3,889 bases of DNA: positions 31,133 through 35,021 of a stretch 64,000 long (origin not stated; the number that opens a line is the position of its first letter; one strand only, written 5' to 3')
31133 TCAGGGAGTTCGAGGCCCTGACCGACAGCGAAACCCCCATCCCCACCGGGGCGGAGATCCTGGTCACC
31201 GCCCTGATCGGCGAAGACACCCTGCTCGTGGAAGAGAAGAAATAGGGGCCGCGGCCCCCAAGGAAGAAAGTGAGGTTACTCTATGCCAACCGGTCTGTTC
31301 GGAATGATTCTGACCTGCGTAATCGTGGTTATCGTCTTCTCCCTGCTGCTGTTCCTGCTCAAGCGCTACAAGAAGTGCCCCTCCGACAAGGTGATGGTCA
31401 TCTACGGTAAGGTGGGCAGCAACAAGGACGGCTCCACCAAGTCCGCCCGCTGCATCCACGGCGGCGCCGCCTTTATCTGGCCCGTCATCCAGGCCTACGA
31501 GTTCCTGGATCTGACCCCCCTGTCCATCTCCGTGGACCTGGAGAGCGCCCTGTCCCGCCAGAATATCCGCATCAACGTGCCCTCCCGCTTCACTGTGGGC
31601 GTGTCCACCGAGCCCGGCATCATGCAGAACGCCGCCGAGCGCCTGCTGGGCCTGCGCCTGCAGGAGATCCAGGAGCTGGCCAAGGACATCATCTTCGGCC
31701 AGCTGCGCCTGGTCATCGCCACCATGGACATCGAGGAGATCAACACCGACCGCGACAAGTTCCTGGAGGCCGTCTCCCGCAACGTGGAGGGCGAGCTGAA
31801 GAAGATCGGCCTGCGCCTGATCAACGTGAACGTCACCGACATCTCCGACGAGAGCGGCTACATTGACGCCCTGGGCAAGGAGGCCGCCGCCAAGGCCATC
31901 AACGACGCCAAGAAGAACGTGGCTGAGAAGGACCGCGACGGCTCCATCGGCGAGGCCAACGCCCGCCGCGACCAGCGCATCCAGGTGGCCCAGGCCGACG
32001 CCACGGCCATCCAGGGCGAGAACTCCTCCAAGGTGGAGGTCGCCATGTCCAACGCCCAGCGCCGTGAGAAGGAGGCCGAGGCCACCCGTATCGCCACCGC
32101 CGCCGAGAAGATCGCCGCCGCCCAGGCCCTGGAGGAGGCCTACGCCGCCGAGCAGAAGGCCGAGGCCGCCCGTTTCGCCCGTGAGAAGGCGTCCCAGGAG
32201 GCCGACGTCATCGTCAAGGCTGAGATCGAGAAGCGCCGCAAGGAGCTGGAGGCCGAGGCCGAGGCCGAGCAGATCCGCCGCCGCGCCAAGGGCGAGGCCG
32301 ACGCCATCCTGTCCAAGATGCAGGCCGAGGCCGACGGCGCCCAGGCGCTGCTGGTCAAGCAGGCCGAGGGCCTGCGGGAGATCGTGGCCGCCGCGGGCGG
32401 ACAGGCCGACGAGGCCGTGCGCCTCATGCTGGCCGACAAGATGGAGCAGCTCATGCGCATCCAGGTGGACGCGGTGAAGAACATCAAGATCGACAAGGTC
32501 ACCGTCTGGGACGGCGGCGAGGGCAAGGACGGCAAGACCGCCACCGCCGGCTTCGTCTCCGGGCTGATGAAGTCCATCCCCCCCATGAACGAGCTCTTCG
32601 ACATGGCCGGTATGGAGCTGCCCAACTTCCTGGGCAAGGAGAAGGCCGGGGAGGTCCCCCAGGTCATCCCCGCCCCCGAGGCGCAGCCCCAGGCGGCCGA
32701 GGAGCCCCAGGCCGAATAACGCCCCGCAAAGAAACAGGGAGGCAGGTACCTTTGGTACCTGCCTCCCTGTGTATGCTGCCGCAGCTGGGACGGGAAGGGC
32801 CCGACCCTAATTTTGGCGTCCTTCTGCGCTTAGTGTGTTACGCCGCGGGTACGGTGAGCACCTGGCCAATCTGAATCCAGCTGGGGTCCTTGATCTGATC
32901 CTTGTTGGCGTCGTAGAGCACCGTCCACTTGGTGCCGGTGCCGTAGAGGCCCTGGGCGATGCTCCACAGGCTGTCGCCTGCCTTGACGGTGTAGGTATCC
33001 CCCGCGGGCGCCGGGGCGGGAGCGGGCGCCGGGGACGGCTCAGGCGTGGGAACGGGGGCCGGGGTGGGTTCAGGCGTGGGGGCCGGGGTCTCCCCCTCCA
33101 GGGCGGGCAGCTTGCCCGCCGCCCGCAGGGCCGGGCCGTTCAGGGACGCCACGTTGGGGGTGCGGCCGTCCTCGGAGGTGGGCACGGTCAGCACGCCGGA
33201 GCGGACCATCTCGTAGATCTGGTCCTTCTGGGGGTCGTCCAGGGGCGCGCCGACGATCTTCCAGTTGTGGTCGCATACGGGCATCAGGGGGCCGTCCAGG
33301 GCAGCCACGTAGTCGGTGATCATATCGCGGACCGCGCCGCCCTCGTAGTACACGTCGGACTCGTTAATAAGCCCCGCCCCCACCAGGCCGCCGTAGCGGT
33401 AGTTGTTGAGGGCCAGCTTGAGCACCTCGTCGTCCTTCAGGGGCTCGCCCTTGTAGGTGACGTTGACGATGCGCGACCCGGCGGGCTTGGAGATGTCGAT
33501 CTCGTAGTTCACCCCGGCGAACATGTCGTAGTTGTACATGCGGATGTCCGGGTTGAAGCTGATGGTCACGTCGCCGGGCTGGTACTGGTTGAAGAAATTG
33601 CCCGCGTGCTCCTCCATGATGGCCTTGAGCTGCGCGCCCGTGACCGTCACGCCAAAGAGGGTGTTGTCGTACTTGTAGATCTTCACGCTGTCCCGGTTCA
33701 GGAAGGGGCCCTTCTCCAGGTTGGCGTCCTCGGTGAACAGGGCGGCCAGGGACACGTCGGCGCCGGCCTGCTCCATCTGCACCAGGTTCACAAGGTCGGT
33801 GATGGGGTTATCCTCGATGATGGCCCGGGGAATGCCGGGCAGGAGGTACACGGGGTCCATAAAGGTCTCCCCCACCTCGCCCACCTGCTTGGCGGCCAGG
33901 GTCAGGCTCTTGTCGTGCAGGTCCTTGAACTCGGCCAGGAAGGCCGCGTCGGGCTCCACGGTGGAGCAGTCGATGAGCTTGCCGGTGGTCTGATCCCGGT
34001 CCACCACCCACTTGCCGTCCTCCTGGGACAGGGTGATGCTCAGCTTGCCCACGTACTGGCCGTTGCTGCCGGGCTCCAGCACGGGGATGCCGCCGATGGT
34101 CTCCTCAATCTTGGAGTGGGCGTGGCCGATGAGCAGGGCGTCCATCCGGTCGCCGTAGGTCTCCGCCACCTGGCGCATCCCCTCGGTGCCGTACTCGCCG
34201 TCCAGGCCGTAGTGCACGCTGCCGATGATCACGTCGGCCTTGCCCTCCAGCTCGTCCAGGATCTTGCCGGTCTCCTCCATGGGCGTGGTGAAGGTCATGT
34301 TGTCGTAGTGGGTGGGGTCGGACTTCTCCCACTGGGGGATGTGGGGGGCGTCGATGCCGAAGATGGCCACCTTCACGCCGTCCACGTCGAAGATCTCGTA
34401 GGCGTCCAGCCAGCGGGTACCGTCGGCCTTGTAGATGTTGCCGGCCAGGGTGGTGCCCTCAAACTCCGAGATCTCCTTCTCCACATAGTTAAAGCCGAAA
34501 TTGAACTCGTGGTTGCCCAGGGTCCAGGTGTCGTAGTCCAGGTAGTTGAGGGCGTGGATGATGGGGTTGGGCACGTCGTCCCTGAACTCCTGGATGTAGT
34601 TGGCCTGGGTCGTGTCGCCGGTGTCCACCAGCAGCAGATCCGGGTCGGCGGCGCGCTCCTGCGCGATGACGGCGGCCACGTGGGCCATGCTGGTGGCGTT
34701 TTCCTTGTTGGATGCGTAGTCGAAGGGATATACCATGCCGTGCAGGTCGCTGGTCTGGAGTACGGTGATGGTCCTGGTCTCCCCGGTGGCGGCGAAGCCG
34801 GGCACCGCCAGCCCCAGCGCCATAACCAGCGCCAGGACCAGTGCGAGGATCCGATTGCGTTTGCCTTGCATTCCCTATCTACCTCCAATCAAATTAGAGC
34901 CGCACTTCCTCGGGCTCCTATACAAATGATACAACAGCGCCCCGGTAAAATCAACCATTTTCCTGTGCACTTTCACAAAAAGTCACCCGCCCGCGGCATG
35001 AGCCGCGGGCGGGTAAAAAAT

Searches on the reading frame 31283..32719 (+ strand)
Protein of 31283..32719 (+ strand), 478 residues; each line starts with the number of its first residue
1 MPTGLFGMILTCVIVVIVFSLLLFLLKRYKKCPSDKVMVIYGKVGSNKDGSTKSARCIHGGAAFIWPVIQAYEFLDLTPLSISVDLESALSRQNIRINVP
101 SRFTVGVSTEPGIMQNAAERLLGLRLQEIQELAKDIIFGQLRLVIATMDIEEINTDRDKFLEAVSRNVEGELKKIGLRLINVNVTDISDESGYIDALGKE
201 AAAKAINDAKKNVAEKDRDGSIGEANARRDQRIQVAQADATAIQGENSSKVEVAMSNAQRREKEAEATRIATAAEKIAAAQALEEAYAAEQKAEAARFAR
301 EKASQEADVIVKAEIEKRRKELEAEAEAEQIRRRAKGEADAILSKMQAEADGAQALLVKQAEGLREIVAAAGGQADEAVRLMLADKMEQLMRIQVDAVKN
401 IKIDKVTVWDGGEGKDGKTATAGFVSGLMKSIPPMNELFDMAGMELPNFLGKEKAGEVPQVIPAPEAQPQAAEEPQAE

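Call 66: search_protein_families(library=pfam, proteins=[window:31283-32719:+], max_evalue=0.00001)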
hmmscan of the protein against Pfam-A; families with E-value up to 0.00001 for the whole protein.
window:31283-32719:+ (478 aa): 1 family
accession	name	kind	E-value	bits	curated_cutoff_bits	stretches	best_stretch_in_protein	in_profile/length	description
PF01145.31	Band_7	-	3.3e-26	92.8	23.6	1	37-217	8-175/176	SPFH domain / Band 7 family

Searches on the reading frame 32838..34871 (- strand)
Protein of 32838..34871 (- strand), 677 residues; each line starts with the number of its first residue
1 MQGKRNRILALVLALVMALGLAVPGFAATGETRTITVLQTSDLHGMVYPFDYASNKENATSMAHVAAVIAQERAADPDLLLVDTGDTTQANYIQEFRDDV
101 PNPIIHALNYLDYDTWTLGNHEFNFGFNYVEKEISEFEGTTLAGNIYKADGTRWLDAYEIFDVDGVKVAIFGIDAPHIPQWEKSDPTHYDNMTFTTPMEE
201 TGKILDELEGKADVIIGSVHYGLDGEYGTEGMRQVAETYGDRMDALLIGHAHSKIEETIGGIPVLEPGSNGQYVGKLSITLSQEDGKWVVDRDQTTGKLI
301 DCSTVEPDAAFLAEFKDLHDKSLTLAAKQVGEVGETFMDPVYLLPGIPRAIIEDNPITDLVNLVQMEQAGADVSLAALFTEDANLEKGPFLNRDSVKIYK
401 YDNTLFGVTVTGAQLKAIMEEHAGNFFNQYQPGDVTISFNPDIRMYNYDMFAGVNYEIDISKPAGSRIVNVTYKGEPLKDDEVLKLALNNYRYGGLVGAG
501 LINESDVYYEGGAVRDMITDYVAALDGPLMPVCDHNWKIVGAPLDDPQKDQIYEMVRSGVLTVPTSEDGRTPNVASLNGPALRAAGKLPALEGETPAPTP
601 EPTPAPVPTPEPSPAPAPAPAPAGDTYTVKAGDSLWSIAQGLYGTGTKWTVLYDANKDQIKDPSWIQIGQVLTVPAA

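Call 79: search_protein_families(library=pfam, proteins=[window:32838-34871:-], max_evalue=0.0001)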
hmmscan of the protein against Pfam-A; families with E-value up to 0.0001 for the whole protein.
window:32838-34871:- (677 aa): 3 families
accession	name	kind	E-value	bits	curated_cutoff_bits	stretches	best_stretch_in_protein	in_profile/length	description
PF02872.23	5_nucleotid_C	-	6.4e-23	82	23.6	1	352-498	19-152/158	5'-nucleotidase, C-terminal domain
PF01476.26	LysM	-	1.6e-11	44.4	20.9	1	627-675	1-43/43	LysM domain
PF00149.33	Metallophos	-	1.8e-10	42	21.5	1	36-253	2-190/191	Calcineurin-like phosphoesterase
